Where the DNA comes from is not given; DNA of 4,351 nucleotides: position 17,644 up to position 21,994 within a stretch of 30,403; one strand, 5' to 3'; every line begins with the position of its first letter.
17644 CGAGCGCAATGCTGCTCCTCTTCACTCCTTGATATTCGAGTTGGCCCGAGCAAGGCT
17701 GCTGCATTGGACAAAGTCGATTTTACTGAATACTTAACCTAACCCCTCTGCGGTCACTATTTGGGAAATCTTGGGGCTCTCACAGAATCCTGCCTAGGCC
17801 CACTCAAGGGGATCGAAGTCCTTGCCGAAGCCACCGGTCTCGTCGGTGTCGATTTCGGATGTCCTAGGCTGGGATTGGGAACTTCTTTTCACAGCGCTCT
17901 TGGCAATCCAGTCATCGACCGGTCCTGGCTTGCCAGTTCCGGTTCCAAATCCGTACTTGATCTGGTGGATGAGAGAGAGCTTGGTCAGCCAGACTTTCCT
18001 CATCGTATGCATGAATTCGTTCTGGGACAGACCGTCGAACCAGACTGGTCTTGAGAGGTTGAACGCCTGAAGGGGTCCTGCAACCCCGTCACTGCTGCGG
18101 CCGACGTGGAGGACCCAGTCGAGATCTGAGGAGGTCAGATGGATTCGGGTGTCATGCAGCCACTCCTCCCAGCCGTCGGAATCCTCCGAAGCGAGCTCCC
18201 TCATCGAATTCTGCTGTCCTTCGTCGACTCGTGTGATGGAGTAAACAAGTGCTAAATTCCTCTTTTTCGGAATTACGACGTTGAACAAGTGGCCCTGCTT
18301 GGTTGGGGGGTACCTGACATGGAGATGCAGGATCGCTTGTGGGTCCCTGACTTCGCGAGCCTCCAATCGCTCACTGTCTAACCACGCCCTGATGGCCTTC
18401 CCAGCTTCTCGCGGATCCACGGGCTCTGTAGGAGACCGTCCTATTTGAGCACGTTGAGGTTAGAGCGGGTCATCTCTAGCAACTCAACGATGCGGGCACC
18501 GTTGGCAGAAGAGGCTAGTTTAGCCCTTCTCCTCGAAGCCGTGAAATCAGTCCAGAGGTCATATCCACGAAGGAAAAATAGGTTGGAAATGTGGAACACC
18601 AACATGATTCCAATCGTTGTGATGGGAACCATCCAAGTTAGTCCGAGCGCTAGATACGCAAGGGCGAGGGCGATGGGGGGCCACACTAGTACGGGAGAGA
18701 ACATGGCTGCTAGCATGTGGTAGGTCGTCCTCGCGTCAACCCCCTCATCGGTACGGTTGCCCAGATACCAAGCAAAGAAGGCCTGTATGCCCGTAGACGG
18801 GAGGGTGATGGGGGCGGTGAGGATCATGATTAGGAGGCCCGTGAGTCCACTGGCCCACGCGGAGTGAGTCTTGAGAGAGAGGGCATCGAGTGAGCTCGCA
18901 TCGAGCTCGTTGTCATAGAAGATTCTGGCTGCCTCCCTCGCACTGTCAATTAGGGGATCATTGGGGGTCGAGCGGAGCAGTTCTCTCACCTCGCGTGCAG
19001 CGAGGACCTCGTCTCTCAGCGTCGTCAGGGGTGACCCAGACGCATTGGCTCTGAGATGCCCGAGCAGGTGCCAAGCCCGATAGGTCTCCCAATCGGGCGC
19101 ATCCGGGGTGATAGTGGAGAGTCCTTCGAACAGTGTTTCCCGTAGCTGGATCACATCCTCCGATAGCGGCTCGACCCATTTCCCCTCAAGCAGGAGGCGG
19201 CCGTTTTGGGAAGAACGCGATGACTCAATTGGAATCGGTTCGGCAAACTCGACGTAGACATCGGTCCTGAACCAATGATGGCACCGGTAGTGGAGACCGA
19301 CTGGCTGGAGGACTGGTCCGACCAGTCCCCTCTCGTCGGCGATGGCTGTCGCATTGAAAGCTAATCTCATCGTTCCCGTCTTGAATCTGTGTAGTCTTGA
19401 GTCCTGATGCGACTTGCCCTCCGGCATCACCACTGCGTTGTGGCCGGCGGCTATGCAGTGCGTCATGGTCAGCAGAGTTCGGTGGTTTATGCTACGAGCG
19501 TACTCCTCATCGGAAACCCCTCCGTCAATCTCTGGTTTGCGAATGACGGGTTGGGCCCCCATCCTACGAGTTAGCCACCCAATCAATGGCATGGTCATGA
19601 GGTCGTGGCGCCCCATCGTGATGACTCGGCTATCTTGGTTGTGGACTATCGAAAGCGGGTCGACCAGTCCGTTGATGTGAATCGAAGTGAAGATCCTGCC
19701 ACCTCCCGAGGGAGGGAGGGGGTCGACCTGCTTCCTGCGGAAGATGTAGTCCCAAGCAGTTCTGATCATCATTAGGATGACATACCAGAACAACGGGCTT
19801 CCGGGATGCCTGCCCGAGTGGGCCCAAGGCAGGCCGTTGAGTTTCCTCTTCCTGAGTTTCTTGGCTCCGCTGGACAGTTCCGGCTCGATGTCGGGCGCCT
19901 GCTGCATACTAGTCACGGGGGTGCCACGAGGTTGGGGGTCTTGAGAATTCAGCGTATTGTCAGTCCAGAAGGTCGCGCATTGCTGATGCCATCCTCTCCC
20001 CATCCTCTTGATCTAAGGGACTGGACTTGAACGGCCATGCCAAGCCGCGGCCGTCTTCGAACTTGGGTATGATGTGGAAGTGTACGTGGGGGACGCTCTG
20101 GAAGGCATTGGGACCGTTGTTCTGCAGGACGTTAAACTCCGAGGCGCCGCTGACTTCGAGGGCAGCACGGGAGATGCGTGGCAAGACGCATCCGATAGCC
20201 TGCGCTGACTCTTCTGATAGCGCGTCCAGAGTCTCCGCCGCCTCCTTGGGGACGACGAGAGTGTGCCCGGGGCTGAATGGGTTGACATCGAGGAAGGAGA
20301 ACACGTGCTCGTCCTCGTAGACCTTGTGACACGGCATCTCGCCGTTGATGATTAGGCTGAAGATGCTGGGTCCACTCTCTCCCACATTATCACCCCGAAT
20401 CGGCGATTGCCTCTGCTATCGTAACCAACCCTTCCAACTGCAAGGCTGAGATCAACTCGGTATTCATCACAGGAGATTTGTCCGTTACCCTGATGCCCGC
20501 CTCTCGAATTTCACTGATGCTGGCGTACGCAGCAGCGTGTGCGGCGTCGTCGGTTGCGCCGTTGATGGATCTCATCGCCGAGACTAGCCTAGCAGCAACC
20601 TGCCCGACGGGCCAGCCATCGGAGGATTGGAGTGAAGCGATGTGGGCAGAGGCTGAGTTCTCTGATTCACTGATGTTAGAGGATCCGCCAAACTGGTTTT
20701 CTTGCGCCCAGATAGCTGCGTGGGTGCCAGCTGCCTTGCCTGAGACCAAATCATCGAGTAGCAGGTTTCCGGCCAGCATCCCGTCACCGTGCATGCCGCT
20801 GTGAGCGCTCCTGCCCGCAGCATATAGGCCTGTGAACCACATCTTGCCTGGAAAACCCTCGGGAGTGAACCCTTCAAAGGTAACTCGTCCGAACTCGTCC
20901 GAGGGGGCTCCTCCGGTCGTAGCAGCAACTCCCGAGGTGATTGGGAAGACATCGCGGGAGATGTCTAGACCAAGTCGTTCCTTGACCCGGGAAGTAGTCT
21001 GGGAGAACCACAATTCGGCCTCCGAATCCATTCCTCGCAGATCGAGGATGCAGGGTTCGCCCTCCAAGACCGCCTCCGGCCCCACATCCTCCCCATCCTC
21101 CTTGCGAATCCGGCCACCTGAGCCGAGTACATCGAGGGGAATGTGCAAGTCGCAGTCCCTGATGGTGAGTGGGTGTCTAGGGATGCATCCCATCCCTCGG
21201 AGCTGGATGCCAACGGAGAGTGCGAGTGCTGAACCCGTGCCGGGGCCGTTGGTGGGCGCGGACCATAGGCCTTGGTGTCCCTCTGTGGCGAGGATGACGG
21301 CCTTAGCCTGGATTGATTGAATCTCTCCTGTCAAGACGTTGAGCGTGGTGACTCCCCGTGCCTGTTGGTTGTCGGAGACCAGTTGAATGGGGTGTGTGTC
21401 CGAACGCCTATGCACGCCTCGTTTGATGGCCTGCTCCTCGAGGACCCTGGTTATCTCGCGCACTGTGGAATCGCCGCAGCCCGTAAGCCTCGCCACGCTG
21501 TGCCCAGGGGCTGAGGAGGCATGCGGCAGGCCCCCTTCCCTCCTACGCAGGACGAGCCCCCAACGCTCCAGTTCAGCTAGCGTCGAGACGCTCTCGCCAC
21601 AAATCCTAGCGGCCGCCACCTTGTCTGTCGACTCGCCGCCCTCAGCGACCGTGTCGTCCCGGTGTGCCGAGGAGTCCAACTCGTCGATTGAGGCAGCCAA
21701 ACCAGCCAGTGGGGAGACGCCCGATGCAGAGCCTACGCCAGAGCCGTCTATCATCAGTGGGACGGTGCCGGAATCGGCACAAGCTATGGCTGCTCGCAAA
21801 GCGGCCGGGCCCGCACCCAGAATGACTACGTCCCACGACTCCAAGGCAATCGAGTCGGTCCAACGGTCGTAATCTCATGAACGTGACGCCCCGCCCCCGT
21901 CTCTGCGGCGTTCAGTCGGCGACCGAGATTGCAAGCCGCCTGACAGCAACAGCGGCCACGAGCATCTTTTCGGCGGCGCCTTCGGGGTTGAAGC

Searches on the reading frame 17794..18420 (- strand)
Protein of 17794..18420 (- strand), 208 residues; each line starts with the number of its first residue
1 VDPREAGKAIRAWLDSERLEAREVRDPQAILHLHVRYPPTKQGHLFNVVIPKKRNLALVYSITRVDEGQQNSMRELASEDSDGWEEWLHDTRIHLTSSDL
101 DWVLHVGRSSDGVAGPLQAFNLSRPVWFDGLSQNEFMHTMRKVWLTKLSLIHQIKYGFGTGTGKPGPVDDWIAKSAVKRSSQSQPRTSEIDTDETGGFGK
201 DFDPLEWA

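Call 8: search_protein_families(library=pfam, proteins=[window:17794-18420:-], max_evalue=0.001)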
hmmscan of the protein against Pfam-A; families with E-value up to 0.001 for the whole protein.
window:17794-18420:- (208 aa): 1 family
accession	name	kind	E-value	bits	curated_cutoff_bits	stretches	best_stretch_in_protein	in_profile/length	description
PF10061.14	DUF2299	-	3.5e-11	43.4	22.8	1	10-151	2-135/138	Uncharacterized conserved protein (DUF2299)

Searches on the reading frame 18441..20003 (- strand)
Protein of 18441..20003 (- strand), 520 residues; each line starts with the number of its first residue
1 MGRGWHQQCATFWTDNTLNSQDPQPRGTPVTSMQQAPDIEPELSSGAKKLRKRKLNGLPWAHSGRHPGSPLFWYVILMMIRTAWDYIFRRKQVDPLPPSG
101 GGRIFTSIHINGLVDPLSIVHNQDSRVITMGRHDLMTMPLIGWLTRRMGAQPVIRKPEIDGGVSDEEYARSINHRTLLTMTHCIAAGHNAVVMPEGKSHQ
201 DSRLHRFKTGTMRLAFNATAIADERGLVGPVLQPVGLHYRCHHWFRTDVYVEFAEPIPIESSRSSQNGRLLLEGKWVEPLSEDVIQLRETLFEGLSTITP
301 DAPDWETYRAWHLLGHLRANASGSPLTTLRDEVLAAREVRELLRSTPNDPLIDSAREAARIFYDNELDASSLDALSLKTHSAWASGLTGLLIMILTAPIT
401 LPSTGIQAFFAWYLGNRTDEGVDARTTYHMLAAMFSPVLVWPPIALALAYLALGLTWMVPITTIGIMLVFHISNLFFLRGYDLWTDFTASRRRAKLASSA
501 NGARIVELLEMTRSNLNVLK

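Call 8: search_protein_families(library=pfam, proteins=[window:18441-20003:-], max_evalue=0.001)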
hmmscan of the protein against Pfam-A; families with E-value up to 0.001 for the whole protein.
window:18441-20003:- (520 aa): 1 family
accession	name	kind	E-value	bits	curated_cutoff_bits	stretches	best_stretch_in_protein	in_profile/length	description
PF01553.26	Acyltransferase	-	5.3e-11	42.9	23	1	101-234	14-128/132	Acyltransferase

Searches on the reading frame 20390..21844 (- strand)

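Call 8: search_protein_families(library=pfam, proteins=[window:20390-21844:-], max_evalue=0.001)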
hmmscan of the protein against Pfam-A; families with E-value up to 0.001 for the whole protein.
window:20390-21844:- (484 aa): 4 families
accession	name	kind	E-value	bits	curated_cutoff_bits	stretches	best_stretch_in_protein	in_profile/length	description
PF00890.30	FAD_binding_2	-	2e-26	93.6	20.4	1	5-361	1-413/414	FAD binding domain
PF02910.25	Succ_DH_flav_C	-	5.3e-05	23.6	20.8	1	439-483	24-70/130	Fumarate reductase flavoprotein C-term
PF07992.20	Pyr_redox_2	-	0.00015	21.7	26.1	0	5-187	2-107/291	Pyridine nucleotide-disulphide oxidoreductase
PF03486.20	HI0933_like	-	0.0003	20.8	50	0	5-34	2-31/244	HI0933-like protein Rossmann domain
